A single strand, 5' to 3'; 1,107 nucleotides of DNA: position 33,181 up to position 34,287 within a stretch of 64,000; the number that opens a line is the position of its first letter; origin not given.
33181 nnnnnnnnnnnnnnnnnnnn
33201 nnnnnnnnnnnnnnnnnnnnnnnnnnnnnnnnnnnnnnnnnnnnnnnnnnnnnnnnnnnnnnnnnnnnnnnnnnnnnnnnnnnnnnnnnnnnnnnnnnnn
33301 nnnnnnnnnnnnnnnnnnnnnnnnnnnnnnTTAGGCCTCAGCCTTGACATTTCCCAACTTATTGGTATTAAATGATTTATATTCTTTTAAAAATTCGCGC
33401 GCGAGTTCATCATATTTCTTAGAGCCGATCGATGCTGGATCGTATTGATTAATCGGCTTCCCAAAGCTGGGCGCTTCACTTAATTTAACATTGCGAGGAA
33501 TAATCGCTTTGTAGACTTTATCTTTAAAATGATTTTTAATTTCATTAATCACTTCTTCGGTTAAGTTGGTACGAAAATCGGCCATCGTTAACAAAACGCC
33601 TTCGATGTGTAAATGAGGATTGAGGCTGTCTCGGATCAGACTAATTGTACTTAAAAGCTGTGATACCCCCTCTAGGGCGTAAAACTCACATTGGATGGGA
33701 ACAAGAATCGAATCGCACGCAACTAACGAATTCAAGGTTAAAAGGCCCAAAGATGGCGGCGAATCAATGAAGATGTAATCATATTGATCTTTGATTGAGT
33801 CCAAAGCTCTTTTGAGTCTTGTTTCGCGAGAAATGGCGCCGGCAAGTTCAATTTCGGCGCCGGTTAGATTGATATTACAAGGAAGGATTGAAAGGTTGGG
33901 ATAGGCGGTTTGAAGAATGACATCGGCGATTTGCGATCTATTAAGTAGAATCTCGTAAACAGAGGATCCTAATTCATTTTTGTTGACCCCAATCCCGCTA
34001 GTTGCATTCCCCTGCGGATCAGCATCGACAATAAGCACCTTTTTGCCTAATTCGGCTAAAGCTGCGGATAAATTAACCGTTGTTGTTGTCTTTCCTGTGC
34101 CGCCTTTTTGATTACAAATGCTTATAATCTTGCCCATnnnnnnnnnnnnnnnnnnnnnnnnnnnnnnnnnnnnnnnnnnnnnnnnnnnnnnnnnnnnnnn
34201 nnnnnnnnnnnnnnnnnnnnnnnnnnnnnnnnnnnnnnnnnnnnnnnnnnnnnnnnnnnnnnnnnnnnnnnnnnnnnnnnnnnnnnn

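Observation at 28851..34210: A 63-nt triple-hairpin repeat family with three copies in 5.4 kb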

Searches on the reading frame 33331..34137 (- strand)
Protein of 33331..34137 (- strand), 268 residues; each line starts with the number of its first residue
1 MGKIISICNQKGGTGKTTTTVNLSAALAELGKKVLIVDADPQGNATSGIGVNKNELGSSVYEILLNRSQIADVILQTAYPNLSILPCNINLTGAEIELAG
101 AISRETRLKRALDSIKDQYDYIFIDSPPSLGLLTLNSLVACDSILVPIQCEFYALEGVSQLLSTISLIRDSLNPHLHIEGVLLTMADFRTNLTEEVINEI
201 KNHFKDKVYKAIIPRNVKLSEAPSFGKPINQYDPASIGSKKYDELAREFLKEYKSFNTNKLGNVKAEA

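Call 10: find_encoding_contigs(protein=window:33331-34137:-, flank=10000, max_places=6)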
Protein window:33331-34137:- (268 aa): no gene with exactly this product is on record in the collection.
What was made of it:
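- Tried and rejected: Exact-sequence look-up of the window's ParA: returned nothing (call 10).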

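Call 54: find_homologous_proteins(query=window:33331-34137:-, max_evalue=1e-60)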
Query window:33331-34137:- (268 aa): 7966 proteins with E <= 1e-60 among 8000 candidates; the best 120 are listed.
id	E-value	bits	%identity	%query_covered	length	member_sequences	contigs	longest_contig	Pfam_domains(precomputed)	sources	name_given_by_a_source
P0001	1.6e-166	570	99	100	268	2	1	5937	PF00142.25,PF10609.16,PF01656.30,PF13614.13,PF09140.18,PF06564.19,PF02374.22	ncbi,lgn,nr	ncbi:MAG: AAA family ATPase [Candidatus Omnitrophota bacterium]|nr:AAA family ATPase [Candidatus Omn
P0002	7.8e-128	443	78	97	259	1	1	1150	PF00142.25,PF10609.16,PF01656.30,PF13614.13,PF09140.18,PF06564.19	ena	-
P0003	9.9e-127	440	77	97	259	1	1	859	PF00142.25,PF10609.16,PF01656.30,PF13614.13,PF09140.18,PF06564.19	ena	-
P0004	2.1e-126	439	76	100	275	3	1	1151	PF00142.25,PF10609.16,PF01656.30,PF13614.13,PF09140.18,PF06564.19,PF02374.22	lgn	-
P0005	3.2e-126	438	77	99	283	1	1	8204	PF00142.25,PF10609.16,PF01656.30,PF13614.13,PF09140.18,PF06564.19,PF02374.22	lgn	-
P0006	4.2e-126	438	74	100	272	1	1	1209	PF00142.25,PF10609.16,PF01656.30,PF13614.13,PF09140.18,PF06564.19,PF02374.22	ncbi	-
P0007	8.7e-126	437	75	100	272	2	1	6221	PF00142.25,PF10609.16,PF01656.30,PF13614.13,PF09140.18,PF06564.19,PF02374.22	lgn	-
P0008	1.8e-125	436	76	94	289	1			PF00142.25,PF10609.16,PF01656.30,PF13614.13,PF09140.18,PF06564.19,PF02374.22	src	-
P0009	3.7e-125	435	74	100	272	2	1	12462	PF00142.25,PF10609.16,PF01656.30,PF13614.13,PF09140.18,PF06564.19,PF02374.22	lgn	-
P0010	7.9e-125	434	78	94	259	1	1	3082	PF00142.25,PF10609.16,PF01656.30,PF13614.13,PF09140.18,PF06564.19,PF02374.22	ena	-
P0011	1.5e-124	433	77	94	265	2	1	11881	PF00142.25,PF10609.16,PF01656.30,PF13614.13,PF09140.18,PF06564.19,PF02374.22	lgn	-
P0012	2.1e-124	432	76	93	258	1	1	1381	PF00142.25,PF10609.16,PF01656.30,PF13614.13,PF09140.18,PF06564.19,PF02374.22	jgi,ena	-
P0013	2.9e-124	432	79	94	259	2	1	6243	PF00142.25,PF10609.16,PF01656.30,PF13614.13,PF09140.18,PF06564.19,PF02374.22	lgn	-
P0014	4.2e-124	431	79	94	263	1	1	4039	PF00142.25,PF10609.16,PF01656.30,PF13614.13,PF09140.18,PF06564.19,PF02374.22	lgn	-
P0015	5.3e-124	431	78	94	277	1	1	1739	PF00142.25,PF10609.16,PF01656.30,PF13614.13,PF09140.18,PF06564.19,PF02374.22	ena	-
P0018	1.2e-123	430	76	94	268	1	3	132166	PF00142.25,PF10609.16,PF01656.30,PF13614.13,PF09140.18,PF06564.19,PF02374.22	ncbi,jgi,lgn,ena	-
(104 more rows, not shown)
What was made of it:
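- Tried and rejected: The 99% relative was found by homology instead (call 54).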

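Call 55: find_encoding_contigs(protein=P0001, flank=10000, max_places=2)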
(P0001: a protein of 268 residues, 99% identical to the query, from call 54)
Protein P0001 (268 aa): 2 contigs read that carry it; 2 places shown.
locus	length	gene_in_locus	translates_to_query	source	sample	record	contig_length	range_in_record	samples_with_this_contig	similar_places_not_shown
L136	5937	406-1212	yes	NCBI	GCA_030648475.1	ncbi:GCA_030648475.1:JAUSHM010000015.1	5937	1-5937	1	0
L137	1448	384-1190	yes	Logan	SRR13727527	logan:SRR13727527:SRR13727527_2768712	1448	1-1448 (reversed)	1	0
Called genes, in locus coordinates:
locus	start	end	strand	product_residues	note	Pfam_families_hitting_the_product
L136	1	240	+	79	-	PF14804:Jag_N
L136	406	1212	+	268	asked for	PF00142:Fer4_NifH, PF01656:CbiA, PF02374:ArsA_ATPase (faint), PF06564:CBP_BcsQ, PF09140:MipZ, PF10609:ParA, PF13614:AAA_31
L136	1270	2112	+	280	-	PF02195:ParB_N, PF17762:HTH_ParB, PF23552:ParB_C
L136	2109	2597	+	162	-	PF00334:NDK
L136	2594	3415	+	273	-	PF03755:YicC-like_N, PF08340:YicC-like_C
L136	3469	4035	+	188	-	PF00625:Guanylate_kin, PF03266:NTPase_1 (faint), PF13671:AAA_33 (faint)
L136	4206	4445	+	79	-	PF01192:RNA_pol_Rpb6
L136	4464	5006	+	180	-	PF02441:Flavoprotein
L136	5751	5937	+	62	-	?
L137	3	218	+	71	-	?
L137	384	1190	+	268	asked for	PF00142:Fer4_NifH, PF01656:CbiA, PF02374:ArsA_ATPase (faint), PF06564:CBP_BcsQ, PF09140:MipZ, PF10609:ParA, PF13614:AAA_31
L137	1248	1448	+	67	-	?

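Call 56: find_encoding_contigs(protein=P0005, flank=10000, max_places=1)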
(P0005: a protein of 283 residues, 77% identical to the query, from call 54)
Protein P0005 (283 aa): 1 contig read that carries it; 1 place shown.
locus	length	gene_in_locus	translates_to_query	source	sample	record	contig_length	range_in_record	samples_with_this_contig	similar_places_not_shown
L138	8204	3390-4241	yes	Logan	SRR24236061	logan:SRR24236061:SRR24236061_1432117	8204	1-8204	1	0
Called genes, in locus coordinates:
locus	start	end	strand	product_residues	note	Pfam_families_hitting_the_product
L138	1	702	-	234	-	?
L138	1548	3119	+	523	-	PF02096:60KD_IMP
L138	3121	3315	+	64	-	PF14804:Jag_N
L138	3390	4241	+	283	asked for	PF00142:Fer4_NifH, PF01656:CbiA, PF02374:ArsA_ATPase (faint), PF06564:CBP_BcsQ, PF09140:MipZ, PF10609:ParA, PF13614:AAA_31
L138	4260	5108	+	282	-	PF02195:ParB_N, PF17762:HTH_ParB, PF23552:ParB_C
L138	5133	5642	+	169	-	PF00334:NDK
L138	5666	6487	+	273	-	PF03755:YicC-like_N, PF08340:YicC-like_C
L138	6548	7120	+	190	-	PF00625:Guanylate_kin, PF13671:AAA_33 (faint)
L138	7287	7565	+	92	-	PF01192:RNA_pol_Rpb6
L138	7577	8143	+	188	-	PF02441:Flavoprotein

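Call 57: find_encoding_contigs(protein=P0013, flank=10000, max_places=1)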
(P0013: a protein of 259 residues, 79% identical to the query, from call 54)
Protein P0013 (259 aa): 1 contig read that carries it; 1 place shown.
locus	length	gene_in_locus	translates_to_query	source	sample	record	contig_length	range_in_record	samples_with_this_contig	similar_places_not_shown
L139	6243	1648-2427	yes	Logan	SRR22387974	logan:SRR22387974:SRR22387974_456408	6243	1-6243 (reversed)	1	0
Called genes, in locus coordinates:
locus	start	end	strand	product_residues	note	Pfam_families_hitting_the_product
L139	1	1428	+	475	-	?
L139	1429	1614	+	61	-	PF14804:Jag_N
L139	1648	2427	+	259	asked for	PF00142:Fer4_NifH, PF01656:CbiA, PF02374:ArsA_ATPase (faint), PF06564:CBP_BcsQ, PF09140:MipZ, PF10609:ParA, PF13614:AAA_31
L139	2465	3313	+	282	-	PF02195:ParB_N, PF17762:HTH_ParB, PF23552:ParB_C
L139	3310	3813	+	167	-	PF00334:NDK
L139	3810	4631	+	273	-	PF03755:YicC-like_N, PF08340:YicC-like_C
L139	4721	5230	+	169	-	PF00625:Guanylate_kin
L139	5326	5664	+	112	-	PF01192:RNA_pol_Rpb6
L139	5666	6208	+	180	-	PF02441:Flavoprotein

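Call 58: find_encoding_contigs(protein=P0018, flank=10000, max_places=1)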
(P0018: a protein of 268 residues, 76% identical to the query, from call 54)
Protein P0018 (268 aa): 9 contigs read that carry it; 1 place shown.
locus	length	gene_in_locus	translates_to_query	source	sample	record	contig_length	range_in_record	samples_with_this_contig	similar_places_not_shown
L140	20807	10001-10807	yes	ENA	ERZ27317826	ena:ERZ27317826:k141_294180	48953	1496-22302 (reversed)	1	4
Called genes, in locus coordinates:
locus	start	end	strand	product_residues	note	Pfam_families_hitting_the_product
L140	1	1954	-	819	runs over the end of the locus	PF00521:DNA_topoisoIV, PF03989:DNA_gyraseA_C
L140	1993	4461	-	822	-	PF02518:HATPase_c, PF00204:DNA_gyraseB, PF01751:Toprim, PF00986:DNA_gyraseB_C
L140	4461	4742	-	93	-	PF05258:DciA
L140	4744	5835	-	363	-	PF00712:DNA_pol3_beta, PF02767:DNA_pol3_beta_2, PF02768:DNA_pol3_beta_3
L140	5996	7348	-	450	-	PF11638:DnaA_N, PF01695:IstB_IS21 (weak), PF00308:Bac_DnaA, PF00004:AAA, PF08299:Bac_DnaA_C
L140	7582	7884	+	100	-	PF00468:Ribosomal_L34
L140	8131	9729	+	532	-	PF14849:YidC_periplas, PF02096:60KD_IMP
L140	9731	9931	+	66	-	PF14804:Jag_N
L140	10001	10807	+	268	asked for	PF00142:Fer4_NifH, PF01656:CbiA, PF02374:ArsA_ATPase (weak), PF06564:CBP_BcsQ, PF09140:MipZ, PF10609:ParA, PF13614:AAA_31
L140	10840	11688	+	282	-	PF02195:ParB_N, PF17762:HTH_ParB, PF23552:ParB_C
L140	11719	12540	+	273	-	PF03755:YicC-like_N, PF08340:YicC-like_C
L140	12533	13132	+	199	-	PF00005:ABC_tran (weak), PF00625:Guanylate_kin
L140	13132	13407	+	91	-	PF01192:RNA_pol_Rpb6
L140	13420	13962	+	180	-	PF02441:Flavoprotein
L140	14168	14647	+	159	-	-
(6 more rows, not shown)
